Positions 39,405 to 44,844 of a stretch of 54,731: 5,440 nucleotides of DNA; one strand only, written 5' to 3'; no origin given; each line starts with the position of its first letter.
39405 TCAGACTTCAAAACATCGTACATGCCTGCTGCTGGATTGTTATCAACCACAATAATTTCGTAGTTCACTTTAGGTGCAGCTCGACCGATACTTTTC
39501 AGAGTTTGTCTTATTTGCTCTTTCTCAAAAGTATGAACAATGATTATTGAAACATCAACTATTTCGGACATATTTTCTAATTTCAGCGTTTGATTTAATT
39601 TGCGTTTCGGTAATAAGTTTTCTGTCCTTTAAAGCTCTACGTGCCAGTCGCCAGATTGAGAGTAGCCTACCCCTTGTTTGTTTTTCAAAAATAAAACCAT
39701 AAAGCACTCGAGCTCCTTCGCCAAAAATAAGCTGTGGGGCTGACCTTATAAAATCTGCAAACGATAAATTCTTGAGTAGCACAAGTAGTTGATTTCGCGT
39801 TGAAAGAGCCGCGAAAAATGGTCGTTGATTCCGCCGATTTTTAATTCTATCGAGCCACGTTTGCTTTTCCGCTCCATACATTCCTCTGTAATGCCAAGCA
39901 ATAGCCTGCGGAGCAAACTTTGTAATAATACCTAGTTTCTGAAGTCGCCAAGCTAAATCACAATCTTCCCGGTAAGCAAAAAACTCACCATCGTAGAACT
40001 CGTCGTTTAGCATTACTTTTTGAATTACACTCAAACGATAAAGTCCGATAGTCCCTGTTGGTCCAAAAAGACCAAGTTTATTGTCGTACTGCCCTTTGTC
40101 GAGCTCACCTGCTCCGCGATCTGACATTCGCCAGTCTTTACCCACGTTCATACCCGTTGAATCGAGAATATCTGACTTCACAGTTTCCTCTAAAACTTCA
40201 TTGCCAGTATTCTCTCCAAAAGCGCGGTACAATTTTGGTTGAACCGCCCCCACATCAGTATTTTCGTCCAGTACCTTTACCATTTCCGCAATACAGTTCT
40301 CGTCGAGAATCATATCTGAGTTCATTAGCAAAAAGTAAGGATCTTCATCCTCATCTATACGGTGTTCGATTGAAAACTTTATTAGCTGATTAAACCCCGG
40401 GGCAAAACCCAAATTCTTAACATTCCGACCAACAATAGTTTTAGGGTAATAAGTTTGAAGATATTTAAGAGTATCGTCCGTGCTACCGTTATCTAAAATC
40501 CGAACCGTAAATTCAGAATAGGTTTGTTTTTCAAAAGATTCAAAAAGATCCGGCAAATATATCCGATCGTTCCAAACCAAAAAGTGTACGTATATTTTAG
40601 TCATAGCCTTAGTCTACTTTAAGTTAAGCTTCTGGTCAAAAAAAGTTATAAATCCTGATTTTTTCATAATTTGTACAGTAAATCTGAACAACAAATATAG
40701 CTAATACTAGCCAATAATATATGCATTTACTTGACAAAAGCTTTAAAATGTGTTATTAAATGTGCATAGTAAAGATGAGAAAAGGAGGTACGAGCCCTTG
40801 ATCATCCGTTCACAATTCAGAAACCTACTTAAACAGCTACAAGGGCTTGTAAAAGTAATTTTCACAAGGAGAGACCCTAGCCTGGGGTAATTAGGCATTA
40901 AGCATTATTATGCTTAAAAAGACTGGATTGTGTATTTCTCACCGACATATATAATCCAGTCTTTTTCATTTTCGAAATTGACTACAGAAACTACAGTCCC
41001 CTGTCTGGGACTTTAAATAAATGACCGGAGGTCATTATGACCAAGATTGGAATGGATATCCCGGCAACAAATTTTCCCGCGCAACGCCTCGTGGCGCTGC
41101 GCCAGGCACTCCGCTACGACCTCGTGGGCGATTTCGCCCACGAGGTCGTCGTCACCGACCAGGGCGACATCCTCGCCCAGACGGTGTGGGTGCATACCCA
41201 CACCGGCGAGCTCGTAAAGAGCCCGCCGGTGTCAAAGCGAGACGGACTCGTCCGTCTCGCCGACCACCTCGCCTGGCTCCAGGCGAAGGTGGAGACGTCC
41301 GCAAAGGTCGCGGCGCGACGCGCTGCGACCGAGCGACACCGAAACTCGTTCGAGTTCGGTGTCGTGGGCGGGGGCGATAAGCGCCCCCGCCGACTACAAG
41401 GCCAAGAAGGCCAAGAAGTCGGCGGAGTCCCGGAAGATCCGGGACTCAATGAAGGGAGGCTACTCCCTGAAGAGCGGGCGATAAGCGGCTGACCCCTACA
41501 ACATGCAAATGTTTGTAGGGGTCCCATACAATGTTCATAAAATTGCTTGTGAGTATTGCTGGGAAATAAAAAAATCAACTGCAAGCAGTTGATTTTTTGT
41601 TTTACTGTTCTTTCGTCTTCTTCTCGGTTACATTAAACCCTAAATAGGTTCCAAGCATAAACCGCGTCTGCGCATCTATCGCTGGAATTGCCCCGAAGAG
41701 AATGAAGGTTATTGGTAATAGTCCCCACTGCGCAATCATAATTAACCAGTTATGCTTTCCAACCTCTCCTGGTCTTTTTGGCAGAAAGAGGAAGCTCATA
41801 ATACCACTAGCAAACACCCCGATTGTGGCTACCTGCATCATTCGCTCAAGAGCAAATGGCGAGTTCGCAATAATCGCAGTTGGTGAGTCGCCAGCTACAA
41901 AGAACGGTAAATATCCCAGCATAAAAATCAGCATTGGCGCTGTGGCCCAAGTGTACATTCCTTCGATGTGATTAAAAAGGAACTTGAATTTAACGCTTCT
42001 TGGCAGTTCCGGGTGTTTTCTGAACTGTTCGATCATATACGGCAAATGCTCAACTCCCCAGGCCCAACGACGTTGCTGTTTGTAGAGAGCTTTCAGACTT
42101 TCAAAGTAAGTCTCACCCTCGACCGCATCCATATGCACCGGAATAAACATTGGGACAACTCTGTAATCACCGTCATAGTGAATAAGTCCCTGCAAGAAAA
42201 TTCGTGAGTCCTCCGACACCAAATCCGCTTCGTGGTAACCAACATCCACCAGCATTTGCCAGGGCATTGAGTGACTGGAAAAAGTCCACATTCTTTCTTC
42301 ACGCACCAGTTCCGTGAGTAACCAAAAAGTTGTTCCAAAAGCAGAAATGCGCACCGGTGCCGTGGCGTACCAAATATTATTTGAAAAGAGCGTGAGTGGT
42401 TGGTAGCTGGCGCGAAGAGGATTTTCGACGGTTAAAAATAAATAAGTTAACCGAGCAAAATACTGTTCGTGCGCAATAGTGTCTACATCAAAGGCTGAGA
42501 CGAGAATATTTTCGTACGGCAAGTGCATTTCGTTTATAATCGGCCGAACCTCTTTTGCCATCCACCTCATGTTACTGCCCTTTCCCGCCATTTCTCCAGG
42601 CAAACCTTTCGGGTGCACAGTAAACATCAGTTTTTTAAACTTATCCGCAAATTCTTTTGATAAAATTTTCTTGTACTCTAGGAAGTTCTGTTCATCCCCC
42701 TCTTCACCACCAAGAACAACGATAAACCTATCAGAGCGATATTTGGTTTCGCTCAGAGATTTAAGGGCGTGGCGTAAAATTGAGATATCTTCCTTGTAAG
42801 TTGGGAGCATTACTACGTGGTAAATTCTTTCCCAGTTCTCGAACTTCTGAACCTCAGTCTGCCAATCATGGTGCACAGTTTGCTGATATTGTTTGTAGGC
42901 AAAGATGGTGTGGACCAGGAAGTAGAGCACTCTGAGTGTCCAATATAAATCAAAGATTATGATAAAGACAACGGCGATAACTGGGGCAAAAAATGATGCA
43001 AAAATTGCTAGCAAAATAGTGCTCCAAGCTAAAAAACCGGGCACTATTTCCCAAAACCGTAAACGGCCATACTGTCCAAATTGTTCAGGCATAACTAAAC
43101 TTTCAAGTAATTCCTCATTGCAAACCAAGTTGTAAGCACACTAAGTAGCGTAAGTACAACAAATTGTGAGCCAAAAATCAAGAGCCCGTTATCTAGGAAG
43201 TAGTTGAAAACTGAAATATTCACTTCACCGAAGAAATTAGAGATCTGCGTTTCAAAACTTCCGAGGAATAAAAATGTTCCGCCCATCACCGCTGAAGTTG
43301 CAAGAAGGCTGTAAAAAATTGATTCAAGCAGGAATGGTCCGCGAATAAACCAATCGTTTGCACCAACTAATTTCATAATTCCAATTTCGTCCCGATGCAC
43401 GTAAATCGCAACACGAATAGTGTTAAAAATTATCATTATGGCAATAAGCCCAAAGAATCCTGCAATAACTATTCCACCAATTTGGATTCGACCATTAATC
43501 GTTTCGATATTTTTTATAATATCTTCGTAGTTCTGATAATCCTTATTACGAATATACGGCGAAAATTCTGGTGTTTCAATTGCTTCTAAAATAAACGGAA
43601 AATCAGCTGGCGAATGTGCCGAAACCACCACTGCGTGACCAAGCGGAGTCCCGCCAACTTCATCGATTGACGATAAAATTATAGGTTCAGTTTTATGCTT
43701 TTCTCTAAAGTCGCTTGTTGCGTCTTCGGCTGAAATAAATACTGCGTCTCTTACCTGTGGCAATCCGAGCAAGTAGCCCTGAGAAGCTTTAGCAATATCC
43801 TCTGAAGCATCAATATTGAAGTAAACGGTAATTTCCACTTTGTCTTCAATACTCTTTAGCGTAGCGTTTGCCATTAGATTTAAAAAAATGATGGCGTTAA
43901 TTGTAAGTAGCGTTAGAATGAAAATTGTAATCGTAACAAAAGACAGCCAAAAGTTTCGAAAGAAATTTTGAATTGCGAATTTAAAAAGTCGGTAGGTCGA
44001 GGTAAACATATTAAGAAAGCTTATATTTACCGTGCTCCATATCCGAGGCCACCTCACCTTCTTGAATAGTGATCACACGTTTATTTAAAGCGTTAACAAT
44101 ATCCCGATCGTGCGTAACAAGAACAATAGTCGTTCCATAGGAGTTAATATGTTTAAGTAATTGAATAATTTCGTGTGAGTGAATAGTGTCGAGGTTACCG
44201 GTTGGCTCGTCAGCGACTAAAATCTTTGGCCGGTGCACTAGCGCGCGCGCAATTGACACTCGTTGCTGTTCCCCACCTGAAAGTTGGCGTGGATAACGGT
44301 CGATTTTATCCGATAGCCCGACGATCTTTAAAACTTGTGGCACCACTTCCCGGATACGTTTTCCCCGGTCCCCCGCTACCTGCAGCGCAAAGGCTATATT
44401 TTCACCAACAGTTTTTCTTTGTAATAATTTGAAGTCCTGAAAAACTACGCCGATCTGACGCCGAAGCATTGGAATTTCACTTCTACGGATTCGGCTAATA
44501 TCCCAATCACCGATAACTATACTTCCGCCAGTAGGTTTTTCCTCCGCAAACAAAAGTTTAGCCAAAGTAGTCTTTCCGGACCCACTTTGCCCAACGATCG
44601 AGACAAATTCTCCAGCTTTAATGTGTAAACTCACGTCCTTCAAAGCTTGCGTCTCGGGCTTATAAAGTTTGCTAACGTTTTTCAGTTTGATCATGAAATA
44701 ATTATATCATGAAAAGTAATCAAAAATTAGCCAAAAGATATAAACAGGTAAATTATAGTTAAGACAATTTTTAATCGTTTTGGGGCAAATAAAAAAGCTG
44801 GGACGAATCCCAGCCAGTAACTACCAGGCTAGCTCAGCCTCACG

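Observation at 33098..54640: Recurring module: plus-strand orphan cassette (promoter, small ORFs or RNA, terminator) followed by the composite repeat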

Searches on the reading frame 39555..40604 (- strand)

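Call 22: search_protein_families(library=pfam, proteins=[window:39555-40604:-])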
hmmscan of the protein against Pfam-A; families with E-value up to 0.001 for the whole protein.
window:39555-40604:- (349 aa): 3 families
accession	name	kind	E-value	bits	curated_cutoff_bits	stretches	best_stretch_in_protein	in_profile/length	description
PF00535.33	Glycos_transf_2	-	5.6e-15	56.1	23.3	1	11-140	7-130/168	Glycosyl transferase family 2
PF13632.12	Glyco_trans_2_3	-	5.2e-09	36.6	27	1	90-256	1-135/198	Glycosyl transferase family group 2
PF13641.12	Glyco_tranf_2_3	-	1e-07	32.7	27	1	17-243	16-216/230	Glycosyltransferase like family 2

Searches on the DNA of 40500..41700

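Call 81: search_rna_families(source=window, start=40600, end=41650, threshold=evalue, max_evalue=1)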
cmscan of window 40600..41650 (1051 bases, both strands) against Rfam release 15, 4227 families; matches with E-value up to 1: 12.
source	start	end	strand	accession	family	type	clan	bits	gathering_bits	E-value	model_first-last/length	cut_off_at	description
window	41523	41602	+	RF02618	SSRC34_2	Gene; sRNA;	-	28.7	48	0.022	1-125/125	no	Streptococcus sRNA 34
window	41116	41149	-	RF03975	mir-5881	Gene; miRNA;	-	25.1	87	0.0025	16-52/67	no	mir-5881 microRNA precursor family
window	41097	41229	+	RF02405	P34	Gene; sRNA;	-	24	44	0.00094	1-399/399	no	Pseudomonas sRNA P34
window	41116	41149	+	RF03975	mir-5881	Gene; miRNA;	-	23.4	87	0.0089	16-52/67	no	mir-5881 microRNA precursor family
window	41280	41428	+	RF01757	sbcD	Gene; sRNA;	-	22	40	0.075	1-155/155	no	sbcD RNA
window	41064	41148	+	RF01670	P17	Gene; sRNA;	-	21.5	45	0.0062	1-282/282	no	Pseudomonas sRNA P17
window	41115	41150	-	RF01940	hvt-mir-H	Gene; miRNA;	-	21.4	96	0.061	1-64/64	no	hvt-mir-H9 microRNA precursor family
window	40891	40970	+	RF01473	rli41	Gene; sRNA;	-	20.5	55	0.096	1-494/494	no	Listeria sRNA rli41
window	41316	41393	-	RF02571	Mcr7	Gene; sRNA;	-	16.4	380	0.15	1-351/351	no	mcr7 sRNA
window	41118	41153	-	RF02405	P34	Gene; sRNA;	-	16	44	0.18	15-50/399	no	Pseudomonas sRNA P34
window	41117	41232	-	RF02571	Mcr7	Gene; sRNA;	-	15.7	380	0.24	1-351/351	no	mcr7 sRNA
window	41239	41330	+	RF01670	P17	Gene; sRNA;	-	14.8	45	0.41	1-282/282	no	Pseudomonas sRNA P17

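Call 115: search_with_rna_model(model_id=R1, source=window, start=40500, end=41700, filters=off, max_evalue=10)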
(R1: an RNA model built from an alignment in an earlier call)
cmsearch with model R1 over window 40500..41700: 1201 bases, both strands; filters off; matches with E-value up to 10: 38.
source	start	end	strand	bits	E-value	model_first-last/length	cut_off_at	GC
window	40906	40967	-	11.2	0.0036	1-201/201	no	0.31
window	40915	40975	+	7.8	0.025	1-201/201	no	0.31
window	41073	41100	-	7.2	0.035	1-201/201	no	0.71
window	41114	41149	+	6.7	0.045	1-201/201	no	0.64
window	41331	41375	+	6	0.068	1-201/201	no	0.67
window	41130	41217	-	6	0.069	1-201/201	no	0.65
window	41152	41195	+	4.6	0.15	1-201/201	no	0.66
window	41422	41458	+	4.5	0.16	1-201/201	no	0.62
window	40855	40902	+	3.9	0.22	1-201/201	no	0.44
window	41528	41567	+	2.9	0.38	1-201/201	no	0.32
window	40628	40665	-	2.4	0.5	1-201/201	no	0.29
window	41018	41046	+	2.4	0.51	1-201/201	no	0.41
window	41497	41592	-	2.3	0.54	1-201/201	no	0.35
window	41425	41450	-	1.6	0.79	1-201/201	no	0.58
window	40802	40852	-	1.3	0.96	1-201/201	no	0.39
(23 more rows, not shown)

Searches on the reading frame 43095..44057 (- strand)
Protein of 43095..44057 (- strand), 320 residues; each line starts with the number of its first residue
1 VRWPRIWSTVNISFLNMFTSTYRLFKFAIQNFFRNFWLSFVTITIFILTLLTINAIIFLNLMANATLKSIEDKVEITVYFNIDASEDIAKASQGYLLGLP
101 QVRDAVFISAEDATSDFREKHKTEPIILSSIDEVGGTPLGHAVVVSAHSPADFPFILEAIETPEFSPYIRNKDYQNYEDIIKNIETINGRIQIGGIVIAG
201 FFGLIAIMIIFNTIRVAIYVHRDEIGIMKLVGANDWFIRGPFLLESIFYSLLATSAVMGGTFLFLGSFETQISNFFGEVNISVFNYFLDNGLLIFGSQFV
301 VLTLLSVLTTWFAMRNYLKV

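Call 22: search_protein_families(library=pfam, proteins=[window:43095-44057:-])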
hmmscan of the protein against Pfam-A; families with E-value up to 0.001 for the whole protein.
window:43095-44057:- (320 aa): 2 families
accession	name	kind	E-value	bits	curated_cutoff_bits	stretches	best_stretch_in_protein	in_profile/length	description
PF02687.27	FtsX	-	9.6e-14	51.9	25.5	1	196-318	1-116/120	FtsX-like permease C-terminal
PF18075.7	FtsX_ECD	-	3.4e-08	34.4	23.5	1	74-162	1-89/96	FtsX extracellular domain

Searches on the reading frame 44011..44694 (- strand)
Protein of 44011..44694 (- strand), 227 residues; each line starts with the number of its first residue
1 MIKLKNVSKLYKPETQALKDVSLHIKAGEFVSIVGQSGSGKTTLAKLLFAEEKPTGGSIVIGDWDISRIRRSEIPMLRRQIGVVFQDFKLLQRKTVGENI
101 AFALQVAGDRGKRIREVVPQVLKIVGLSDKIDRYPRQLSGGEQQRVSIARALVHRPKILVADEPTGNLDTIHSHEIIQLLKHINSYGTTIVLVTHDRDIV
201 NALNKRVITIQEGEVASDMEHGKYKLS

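Call 23: search_protein_families(library=pfam, proteins=[window:44011-44694:-])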
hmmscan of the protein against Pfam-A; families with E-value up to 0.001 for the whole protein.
window:44011-44694:- (227 aa): 9 families
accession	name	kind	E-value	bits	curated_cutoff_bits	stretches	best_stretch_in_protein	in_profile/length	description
PF00005.33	ABC_tran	-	1.5e-37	129.7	25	1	18-165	1-136/137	ABC transporter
PF20720.3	nSTAND3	-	2.3e-05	24.6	27.2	1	14-51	3-40/155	Novel STAND NTPase 3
PF02463.25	SMC_N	-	5.6e-05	23.1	40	0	134-207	133-209/220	RecF/RecN/SMC N terminal domain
PF13304.12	AAA_21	-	5.8e-05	23.7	27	0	117-196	220-299/304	AAA domain, putative AbiEii toxin, Type IV TA system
PF13401.12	AAA_22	-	6e-05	23.8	27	1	29-126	6-65/130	AAA domain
PF13191.12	AAA_16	-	6.7e-05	23.9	32.6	1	25-74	19-64/167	AAA ATPase domain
PF01935.23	DUF87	-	0.00057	20.5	23.2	0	29-64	24-60/220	Helicase HerA, central domain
PF00931.28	NB-ARC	-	0.00088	19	23.5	0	29-57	19-47/248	NB-ARC domain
PF13479.12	AAA_24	-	0.0009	19.6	27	0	32-54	6-25/195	AAA domain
